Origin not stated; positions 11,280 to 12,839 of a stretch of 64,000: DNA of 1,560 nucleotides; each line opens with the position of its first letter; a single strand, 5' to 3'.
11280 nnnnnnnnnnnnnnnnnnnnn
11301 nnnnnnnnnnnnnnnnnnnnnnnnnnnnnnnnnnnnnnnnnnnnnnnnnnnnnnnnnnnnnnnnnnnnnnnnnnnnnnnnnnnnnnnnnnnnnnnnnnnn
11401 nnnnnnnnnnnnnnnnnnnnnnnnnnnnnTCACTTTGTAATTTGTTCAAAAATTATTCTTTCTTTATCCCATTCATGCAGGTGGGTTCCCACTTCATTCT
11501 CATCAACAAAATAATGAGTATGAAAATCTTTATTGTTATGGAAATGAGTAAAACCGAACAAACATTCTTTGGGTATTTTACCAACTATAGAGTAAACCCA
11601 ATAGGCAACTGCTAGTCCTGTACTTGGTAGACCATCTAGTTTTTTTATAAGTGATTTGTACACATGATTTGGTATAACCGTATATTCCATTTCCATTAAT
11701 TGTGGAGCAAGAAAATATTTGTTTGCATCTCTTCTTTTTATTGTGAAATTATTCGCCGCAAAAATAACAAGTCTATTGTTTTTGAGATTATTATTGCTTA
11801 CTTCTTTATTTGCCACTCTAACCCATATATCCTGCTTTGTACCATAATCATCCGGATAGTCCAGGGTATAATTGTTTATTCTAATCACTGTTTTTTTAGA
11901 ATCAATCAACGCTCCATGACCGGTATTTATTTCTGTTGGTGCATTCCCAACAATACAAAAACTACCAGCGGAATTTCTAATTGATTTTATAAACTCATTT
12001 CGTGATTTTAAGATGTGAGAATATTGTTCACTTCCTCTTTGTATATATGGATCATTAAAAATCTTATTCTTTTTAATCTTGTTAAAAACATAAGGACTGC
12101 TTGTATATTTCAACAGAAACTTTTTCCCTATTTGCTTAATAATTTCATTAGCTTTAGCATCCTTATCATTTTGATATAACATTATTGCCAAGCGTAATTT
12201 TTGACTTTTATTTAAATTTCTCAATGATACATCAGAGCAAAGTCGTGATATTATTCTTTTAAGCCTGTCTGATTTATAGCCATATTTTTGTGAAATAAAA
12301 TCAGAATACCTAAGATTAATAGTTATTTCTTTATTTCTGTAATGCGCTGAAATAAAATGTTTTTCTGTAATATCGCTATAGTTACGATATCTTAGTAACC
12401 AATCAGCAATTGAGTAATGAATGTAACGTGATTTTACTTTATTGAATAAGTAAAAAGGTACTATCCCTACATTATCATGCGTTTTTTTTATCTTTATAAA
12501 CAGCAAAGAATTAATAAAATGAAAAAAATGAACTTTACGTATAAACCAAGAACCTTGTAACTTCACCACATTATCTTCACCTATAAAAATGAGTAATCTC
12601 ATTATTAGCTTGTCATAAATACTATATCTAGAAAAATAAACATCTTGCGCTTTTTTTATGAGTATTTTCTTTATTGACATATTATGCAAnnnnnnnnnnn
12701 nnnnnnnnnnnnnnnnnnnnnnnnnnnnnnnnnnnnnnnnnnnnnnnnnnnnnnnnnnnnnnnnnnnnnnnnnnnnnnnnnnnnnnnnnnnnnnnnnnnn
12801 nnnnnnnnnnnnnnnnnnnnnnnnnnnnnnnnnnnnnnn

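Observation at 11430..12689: Region 2 glycosyltransferase carrying a sialyltransferase-like L-motif in a locus without sialic acid genes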

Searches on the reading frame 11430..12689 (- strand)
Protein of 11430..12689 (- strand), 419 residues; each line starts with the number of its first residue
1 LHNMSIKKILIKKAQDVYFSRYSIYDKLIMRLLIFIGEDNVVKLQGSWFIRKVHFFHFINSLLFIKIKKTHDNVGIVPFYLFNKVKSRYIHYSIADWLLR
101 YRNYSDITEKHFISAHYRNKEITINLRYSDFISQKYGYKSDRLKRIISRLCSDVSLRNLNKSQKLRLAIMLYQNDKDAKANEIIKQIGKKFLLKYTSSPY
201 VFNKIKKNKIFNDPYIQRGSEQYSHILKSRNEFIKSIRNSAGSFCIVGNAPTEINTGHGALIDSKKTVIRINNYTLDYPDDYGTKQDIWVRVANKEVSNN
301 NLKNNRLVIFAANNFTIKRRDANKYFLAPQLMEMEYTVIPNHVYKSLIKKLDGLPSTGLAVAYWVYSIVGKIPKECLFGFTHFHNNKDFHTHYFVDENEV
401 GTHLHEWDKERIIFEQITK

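Call 4: search_protein_families(library=pfam, proteins=[window:11430-12689:-], max_evalue=1)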
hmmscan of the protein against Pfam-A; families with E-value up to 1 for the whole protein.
window:11430-12689:- (419 aa): 1 family
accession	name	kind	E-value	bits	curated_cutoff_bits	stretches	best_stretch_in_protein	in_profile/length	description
PF00777.23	Glyco_transf_29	-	1.8e-07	31.3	23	1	217-412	28-262/272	Glycosyltransferase family 29 (sialyltransferase)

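Call 15: find_homologous_proteins(query=window:11430-12680:-, max_evalue=0.001)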
Query window:11430-12680:- (416 aa): 27 proteins with E <= 0.001 among 2672 candidates.
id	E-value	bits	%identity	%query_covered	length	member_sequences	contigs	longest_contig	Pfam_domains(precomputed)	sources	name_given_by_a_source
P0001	1.9e-269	911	97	100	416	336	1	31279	PF00777.24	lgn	-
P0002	4.2e-261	884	95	100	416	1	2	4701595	PF00777.24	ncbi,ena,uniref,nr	ncbi:glycosyltransferase family 29 protein [Escherichia coli]|uniref:glycosyltransferase family 29 p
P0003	7.0e-260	880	94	100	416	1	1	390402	PF00777.24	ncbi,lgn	ncbi:TPA: hypothetical protein ACF4OT_002366 [Escherichia coli]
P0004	2.8e-248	841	89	100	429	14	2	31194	PF00777.24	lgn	-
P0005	1.4e-172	592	94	69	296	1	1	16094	-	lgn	-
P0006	2.1e-166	572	60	100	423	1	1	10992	PF00777.24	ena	-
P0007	8.4e-148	511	54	98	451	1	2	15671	PF00777.24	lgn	-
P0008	2.2e-145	503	55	100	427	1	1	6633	PF00777.24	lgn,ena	-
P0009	1.3e-132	461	51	99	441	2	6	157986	-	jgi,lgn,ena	-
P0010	5.0e-132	459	52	96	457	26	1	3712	PF00777.24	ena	-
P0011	3.0e-130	453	49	96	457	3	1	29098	PF00777.24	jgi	jgi:hypothetical protein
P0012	1.3e-129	451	50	100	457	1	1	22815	PF00777.24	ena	-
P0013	4.6e-128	446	52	96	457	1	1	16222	PF00777.24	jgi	jgi:hypothetical protein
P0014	1.6e-127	444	50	96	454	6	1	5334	PF00777.24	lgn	-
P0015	3.5e-126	439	48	96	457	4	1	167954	PF00777.24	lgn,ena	-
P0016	4.5e-126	439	47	99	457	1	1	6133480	PF00777.24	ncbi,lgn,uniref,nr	ncbi:glycosyltransferase family 29 protein [Pseudomonas kurunegalensis]|uniref:glycosyltransferase f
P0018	4.0e-93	331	39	97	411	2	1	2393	PF00777.24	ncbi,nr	ncbi:MAG TPA: hypothetical protein VFX11_07120, partial [Candidatus Kapabacteria bacterium]|nr:hypot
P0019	2.5e-92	328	39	98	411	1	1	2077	PF00777.24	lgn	-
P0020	1.2e-79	286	43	80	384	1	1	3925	PF00777.24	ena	-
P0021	2.2e-78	282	45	80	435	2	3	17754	PF00777.24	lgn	-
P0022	7.1e-72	261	37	87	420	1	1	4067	PF00777.24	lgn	-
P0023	8.9e-72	260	39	81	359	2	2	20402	PF00777.24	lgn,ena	-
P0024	4.5e-71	258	39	81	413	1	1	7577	PF00777.24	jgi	jgi:hypothetical protein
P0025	1.1e-61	227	40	80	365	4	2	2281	PF00777.24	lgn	-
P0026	3.2e-61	225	43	63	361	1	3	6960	PF00777.24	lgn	-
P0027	6.9e-11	60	32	43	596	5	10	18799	PF00777.24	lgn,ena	-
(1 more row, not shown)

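Call 17: find_encoding_contigs(protein=P0016, flank=10000, max_places=2)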
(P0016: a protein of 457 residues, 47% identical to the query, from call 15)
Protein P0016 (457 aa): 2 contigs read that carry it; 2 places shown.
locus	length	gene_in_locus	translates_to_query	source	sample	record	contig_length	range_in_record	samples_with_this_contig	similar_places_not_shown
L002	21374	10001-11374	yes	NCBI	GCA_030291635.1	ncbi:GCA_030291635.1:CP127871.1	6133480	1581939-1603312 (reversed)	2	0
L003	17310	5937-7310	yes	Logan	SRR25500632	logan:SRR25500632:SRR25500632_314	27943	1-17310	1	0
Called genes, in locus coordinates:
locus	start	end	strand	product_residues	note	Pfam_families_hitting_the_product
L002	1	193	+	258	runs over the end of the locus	-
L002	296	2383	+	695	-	PF02463:SMC_N (weak), PF13175:AAA_15, PF13476:AAA_23, PF13555:AAA_29 (faint), PF13304:AAA_21, PF14491:DUF4435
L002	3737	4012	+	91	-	PF11275:DUF3077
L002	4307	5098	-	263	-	-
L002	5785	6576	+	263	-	PF01061:ABC2_membrane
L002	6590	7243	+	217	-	PF00005:ABC_tran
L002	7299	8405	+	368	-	-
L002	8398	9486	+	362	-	PF02563:Poly_export, PF10531:SLBB (faint), PF22461:SLBB_2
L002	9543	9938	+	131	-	PF01467:CTP_transf_like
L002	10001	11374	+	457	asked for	PF00777:Glyco_transf_29 (faint)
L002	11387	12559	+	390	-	PF04464:Glyphos_transf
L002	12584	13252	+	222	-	PF21711:DCTN5 (faint), PF25087:GMPPB_C (faint), PF25084:LbH_EIF2B (faint), PF00132:Hexapep (weak)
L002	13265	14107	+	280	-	PF00793:DAHP_synth_1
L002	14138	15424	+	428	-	PF02348:CTP_transf_3, PF12804:NTP_transf_3, PF00702:Hydrolase (faint), PF08282:Hydrolase_3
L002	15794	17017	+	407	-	PF13424:TPR_12 (faint), PF13431:TPR_17 (faint), PF24575:TPR_Slam (faint), PF12895:ANAPC3 (weak), PF14559:TPR_19 (faint), PF00515:TPR_1 (faint), PF07719:TPR_2 (faint), PF13181:TPR_8 (weak), +2 more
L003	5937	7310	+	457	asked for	PF00777:Glyco_transf_29 (faint)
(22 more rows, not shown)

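Call 18: find_encoding_contigs(protein=P0009, flank=10000, max_places=2)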
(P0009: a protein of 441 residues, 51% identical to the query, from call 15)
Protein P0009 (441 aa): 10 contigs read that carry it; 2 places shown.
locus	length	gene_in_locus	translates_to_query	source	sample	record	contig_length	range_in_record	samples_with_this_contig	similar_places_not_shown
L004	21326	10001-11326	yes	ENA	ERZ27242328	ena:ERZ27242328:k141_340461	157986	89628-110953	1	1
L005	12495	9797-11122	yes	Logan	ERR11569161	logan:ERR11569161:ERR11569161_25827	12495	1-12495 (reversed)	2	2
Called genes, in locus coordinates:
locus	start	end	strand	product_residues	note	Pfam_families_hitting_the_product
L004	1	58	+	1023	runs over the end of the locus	PF00873:ACR_tran, PF03176:MMPL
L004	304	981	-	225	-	PF13852:DUF4197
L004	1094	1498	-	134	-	PF09619:YscW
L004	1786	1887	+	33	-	-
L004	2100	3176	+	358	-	-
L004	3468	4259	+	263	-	PF01061:ABC2_membrane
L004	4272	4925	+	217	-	PF00005:ABC_tran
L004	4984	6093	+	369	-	-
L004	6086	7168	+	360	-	PF02563:Poly_export, PF22461:SLBB_2, PF10531:SLBB (weak), PF22461:SLBB_2 (weak)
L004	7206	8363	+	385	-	PF13432:TPR_16 (faint), PF14559:TPR_19 (faint)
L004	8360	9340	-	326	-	PF21311:Phage_RBD_prop (weak)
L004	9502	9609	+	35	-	-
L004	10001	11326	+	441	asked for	-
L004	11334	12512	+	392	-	PF04464:Glyphos_transf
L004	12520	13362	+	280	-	PF00793:DAHP_synth_1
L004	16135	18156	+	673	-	PF05159:Capsule_synth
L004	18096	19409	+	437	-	PF05159:Capsule_synth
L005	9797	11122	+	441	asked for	-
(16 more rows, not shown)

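Call 28: search_solved_structures(query=A1, max_evalue=1, show_alignments=2)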
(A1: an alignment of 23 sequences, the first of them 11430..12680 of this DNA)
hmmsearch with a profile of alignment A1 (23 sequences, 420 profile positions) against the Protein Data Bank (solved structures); distinct sequences matched with E-value up to 1: 5.
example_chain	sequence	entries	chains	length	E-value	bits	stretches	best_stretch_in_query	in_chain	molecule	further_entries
5bo6_A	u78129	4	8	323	0.011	18.1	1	236-316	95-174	Sia-alpha-2,3-Gal-beta-1,4-GlcNAc-R:alpha 2,8-sialyltransferase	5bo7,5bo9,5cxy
5bo8_A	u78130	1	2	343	0.011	18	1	236-316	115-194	Sia-alpha-2,3-Gal-beta-1,4-GlcNAc-R:alpha 2,8-sialyltransferase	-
2wnb_A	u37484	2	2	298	0.098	14.9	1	245-287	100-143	CMP-N-acetylneuraminate-beta-galactosamide-alpha-2,3-sialyltransferase 1 | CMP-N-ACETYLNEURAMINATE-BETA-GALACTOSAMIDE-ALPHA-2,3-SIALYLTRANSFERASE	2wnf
2wml_A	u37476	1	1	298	0.098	14.9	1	245-287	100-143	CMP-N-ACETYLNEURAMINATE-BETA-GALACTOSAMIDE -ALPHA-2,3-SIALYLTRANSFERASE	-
6apj_A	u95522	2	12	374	0.1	14.8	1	246-288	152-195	Alpha-N-acetylgalactosaminide alpha-2,6-sialyltransferase 2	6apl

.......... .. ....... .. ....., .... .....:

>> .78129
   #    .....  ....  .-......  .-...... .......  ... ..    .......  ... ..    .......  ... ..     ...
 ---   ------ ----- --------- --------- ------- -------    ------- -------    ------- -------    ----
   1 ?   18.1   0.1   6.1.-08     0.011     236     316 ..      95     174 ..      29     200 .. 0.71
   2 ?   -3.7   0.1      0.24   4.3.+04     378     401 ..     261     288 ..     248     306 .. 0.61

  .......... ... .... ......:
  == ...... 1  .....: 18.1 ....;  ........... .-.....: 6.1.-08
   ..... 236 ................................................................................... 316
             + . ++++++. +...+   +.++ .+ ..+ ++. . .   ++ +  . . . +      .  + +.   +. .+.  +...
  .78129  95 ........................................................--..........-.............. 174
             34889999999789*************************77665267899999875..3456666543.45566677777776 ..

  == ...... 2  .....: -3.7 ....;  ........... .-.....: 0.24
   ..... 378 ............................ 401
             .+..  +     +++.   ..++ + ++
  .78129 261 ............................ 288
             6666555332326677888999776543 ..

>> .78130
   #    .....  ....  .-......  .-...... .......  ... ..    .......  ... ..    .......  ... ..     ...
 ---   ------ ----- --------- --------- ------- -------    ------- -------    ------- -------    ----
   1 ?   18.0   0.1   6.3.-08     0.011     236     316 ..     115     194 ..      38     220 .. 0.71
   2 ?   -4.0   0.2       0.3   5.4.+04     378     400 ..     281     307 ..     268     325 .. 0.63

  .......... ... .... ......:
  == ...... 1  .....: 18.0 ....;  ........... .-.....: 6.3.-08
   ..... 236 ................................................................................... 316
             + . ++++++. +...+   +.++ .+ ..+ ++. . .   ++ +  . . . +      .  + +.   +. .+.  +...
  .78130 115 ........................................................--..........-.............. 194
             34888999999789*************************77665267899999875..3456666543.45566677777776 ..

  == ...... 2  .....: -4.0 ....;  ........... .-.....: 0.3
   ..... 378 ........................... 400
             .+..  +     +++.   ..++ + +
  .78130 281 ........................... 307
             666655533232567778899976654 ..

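Call 29: find_encoding_contigs(protein=P0021, flank=10000, max_places=1)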
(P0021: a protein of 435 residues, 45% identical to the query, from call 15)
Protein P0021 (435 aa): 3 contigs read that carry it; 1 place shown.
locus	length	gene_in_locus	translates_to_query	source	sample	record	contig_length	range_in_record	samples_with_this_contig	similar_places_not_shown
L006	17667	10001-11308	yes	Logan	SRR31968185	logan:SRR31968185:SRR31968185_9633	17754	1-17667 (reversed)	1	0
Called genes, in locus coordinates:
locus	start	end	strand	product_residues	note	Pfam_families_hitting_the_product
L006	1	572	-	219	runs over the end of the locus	?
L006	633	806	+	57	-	PF07896:DUF1674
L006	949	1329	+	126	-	PF01127:Sdh_cyt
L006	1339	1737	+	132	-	PF01127:Sdh_cyt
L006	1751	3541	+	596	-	PF00890:FAD_binding_2, PF01134:GIDA (faint), PF01266:DAO (faint), PF02910:Succ_DH_flav_C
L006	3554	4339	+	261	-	PF13085:Fer2_3, PF13183:Fer4_8, PF13237:Fer4_10 (weak), PF13534:Fer4_17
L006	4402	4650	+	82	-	PF03937:Sdh5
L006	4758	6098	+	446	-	PF05159:Capsule_synth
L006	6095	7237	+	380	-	-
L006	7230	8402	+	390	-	PF02563:Poly_export, PF10531:SLBB (weak), PF22461:SLBB_2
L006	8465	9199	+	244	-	PF01061:ABC2_membrane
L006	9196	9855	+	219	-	PF00005:ABC_tran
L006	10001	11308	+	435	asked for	PF00777:Glyco_transf_29 (faint)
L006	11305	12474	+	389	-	PF04464:Glyphos_transf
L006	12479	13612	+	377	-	PF07719:TPR_2 (faint)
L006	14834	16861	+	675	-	PF05159:Capsule_synth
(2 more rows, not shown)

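Call 30: find_encoding_contigs(protein=P0023, flank=10000, max_places=1)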
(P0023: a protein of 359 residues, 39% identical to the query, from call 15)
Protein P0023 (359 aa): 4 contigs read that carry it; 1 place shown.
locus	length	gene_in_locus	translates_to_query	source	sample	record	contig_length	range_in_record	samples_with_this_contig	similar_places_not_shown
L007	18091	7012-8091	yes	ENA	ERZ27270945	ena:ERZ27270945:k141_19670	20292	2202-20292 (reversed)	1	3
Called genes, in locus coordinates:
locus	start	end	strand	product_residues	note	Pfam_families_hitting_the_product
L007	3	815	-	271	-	?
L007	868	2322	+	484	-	PF00884:Sulfatase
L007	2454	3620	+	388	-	-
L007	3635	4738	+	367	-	PF02563:Poly_export, PF10531:SLBB (faint), PF22461:SLBB_2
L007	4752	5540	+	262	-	PF01061:ABC2_membrane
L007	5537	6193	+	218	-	PF00005:ABC_tran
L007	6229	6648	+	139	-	PF01467:CTP_transf_like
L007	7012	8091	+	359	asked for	PF00777:Glyco_transf_29 (weak)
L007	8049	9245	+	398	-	PF04464:Glyphos_transf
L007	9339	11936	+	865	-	PF04464:Glyphos_transf, PF00534:Glycos_transf_1, PF13692:Glyco_trans_1_4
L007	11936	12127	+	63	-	-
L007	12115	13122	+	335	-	-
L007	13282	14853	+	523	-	-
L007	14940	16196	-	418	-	PF05159:Capsule_synth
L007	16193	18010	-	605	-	PF05159:Capsule_synth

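Call 31: find_encoding_contigs(protein=P0027, flank=10000, max_places=1)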
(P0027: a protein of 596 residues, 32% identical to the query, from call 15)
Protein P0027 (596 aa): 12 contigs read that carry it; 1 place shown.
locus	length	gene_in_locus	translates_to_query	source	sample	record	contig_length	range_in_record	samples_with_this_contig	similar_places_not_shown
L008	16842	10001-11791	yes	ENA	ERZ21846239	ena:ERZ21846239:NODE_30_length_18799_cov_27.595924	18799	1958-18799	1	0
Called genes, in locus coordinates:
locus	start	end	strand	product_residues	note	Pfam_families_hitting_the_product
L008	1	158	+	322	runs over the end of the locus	PF00126:HTH_1, PF03466:LysR_substrate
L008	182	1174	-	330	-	PF00491:Arginase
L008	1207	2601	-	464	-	PF00939:Na_sulph_symp, PF03600:CitMHS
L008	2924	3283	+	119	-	-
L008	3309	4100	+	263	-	PF01061:ABC2_membrane, PF12698:ABC2_membrane_3 (weak)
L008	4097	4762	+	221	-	PF00005:ABC_tran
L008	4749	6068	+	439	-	-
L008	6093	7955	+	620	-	PF02563:Poly_export, PF22461:SLBB_2 (weak), PF10531:SLBB, PF22461:SLBB_2 (weak)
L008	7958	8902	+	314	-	PF00535:Glycos_transf_2, PF10111:Glyco_tranf_2_2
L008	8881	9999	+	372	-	PF13450:NAD_binding_8, PF03275:GLF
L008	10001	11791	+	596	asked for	PF00777:Glyco_transf_29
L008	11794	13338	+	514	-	PF00534:Glycos_transf_1, PF13692:Glyco_trans_1_4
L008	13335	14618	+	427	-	-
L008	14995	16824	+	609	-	PF13230:GATase_4 (faint), PF13522:GATase_6, PF13537:GATase_7, PF01380:SIS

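Call 33: predict_structure(alignment_id=A1)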
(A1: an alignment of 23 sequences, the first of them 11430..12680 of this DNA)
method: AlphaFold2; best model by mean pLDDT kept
length: 416 residues; sequences in the alignment: 23
mean_pLDDT: 88.7   pTM: 0.87
mean pLDDT of the five models: 88.7, 88.3, 88.0, 87.8, 87.1
residues with pLDDT >= 90: 275; 70-90: 101; 50-70: 36; < 50: 4
segments of 3 or more residues with pLDDT < 50: 396-399
pLDDT, mean of each block of 10 residues (from residue 1): 87 94 95 92 84 89 77 64 90 89 93 94 96 93 95 95 97 97 96 91 97 95 97 93 89 93 90 82 91 82 91 85 91 95 93 92 95 86 59 52 80 90
secondary structure, 60 per line:
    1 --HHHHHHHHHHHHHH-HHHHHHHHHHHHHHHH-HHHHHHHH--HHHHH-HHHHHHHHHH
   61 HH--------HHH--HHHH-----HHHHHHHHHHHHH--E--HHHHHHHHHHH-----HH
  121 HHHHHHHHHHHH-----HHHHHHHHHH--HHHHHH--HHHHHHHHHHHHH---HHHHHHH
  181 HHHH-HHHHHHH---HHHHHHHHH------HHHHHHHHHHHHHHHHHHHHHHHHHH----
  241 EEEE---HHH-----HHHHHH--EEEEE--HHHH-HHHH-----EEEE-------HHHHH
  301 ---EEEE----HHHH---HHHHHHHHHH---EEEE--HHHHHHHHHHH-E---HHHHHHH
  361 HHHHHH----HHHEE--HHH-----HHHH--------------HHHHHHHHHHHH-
elements in order: H3-16 H18-33 H35-42 H45-49 H51-62 H76-79 H85-97 H103-113 H119-132 H138-147 H150-155 H158-170 H174-184 H186-192 H196-204 H211-236 E241-244 H256-261 E264-268 H271-274 H276-279 E285-288 H296-300 E304-307 H312-315 H319-328 E332-335 H338-348 H354-366 H386-389 H404-415

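Call 37: fold_search(model_id=the predicted structure, library=pdb)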
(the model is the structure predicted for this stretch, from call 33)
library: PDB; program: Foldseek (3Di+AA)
matches with E <= 10: 643; with E <= 0.001: 0
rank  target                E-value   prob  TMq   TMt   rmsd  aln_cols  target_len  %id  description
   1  2wnf_A                3.8e-02  1.00  0.27  0.39   9.2       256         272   16  Crystal Structure of a Mammalian Sialyltransferase in complex with Gal-beta-1-3GalNAc-ortho-nitrophenol (released 2009-10-13)
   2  4gyw_C                3.8e-02  0.95  0.28  0.19  14.2       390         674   10  Crystal structure of human O-GlcNAc Transferase in complex with UDP and a glycopeptide (released 2012-10-31)
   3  4mps_B                4.2e-02  1.00  0.26  0.38   4.7       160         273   16  Crystal structure of rat Beta-galactoside alpha-2,6-sialyltransferase 1 (ST6GAL1), Northeast Structural Genomics Conso (released 2013-09-25)
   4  8dth_B                4.6e-02  0.93  0.29  0.19  15.7       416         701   10  Cryo-EM structure of Arabidopsis SPY alternative conformation 2 (released 2023-03-08)
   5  8dth_A                5.0e-02  0.94  0.30  0.19  15.1       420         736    9  Cryo-EM structure of Arabidopsis SPY alternative conformation 2 (released 2023-03-08)
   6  4js1_A                5.7e-02  1.00  0.27  0.34   3.5       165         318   16  crystal structure of human Beta-galactoside alpha-2,6-sialyltransferase 1 in complex with cytidine and phosphate (released 2013-07-31)
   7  6apl_E                5.9e-02  1.00  0.28  0.40   5.5       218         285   15  Crystal Structure of human ST6GALNAC2 in complex with CMP (released 2017-12-20)
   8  2wnb_A                5.9e-02  1.00  0.28  0.40   9.2       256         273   15  Crystal Structure of a Mammalian Sialyltransferase in complex with disaccharide and CMP (released 2009-10-13)
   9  8dtg_B                5.9e-02  0.92  0.27  0.18  14.4       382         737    8  Cryo-EM structure of Arabidopsis SPY alternative conformation 1 (released 2023-03-08)
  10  2wml                  6.8e-02  1.00  0.28  0.40   9.1       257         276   17  Crystal Structure of a Mammalian Sialyltransferase (released 2009-10-13)
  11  7yea_A                7.7e-02  0.92  0.27  0.13  15.8       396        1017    8  Human O-GlcNAc transferase Dimer (released 2023-07-12)
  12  4mps_A                8.4e-02  1.00  0.28  0.38   3.6       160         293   15  Crystal structure of rat Beta-galactoside alpha-2,6-sialyltransferase 1 (ST6GAL1), Northeast Structural Genomics Conso (released 2013-09-25)
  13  6apj_C                8.8e-02  1.00  0.29  0.41   5.8       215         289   17  Crystal Structure of human ST6GALNAC2 (released 2017-12-20)
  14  5bo9_A                8.8e-02  1.00  0.32  0.43   5.7       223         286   18  Structure of human sialyltransferase ST8SiaIII in complex with CMP-3FNeu5Ac and Sia-6S-LacNAc (released 2015-07-15)
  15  4gyy_A                8.8e-02  0.93  0.29  0.20  15.2       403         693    8  Crystal structure of human O-GlcNAc Transferase with UDP-5SGlcNAc and a peptide substrate (released 2012-10-31)
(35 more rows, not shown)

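Call 43: search_protein_representatives(alignment_id=A1)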
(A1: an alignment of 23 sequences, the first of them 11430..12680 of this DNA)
Query: 23 sequences, 420 profile positions. Proteins with E-value up to 0.001 (for the whole library): 1804; up to 1e-10: 795; up to 1e-30: 105. The best 150 are listed.
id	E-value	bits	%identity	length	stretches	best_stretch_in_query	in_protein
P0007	5.6e-181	618.6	-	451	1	5-420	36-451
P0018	5.4e-164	562.7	-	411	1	8-416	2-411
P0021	2.6e-154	530.8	-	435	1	5-420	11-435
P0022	9.1e-146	502.6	-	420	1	6-419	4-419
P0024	1.4e-145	502.0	-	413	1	12-420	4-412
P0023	6.9e-139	480.0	-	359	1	64-420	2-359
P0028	4.4e-133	460.8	-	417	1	9-419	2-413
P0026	5.0e-131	454.1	-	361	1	76-420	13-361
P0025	9.2e-129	446.6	-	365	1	74-420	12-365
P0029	1.9e-119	415.9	-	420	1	4-419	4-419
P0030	1.5e-115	403.1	-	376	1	11-372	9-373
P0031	1.9e-106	373.1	-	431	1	72-419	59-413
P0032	8.1e-98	344.7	-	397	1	85-419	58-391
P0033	2.4e-94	333.2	-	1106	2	159-420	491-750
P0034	2.2e-91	323.5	-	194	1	229-420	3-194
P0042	4.0e-55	204.0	-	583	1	183-419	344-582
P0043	1.8e-54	201.9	-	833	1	79-418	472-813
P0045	1.3e-53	199.1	-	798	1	179-419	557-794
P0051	2.4e-49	185.0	-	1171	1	84-417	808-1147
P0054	1.4e-48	182.5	-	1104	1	143-419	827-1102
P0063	1.4e-43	166.0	-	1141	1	118-420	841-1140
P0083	3.2e-37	145.0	-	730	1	171-418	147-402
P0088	7.5e-36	140.5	-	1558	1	28-416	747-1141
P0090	2.7e-35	138.7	-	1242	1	25-419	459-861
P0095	7.0e-35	137.3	-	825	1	195-418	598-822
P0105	6.4e-33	130.9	-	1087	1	145-416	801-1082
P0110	1.7e-32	129.5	-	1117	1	213-415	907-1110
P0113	3.2e-32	128.6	-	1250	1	142-418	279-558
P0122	3.8e-31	125.0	-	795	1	198-418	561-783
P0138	5.0e-29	118.0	-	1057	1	156-418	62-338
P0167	2.1e-27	112.7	-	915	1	205-418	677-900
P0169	2.2e-27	112.6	-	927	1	58-419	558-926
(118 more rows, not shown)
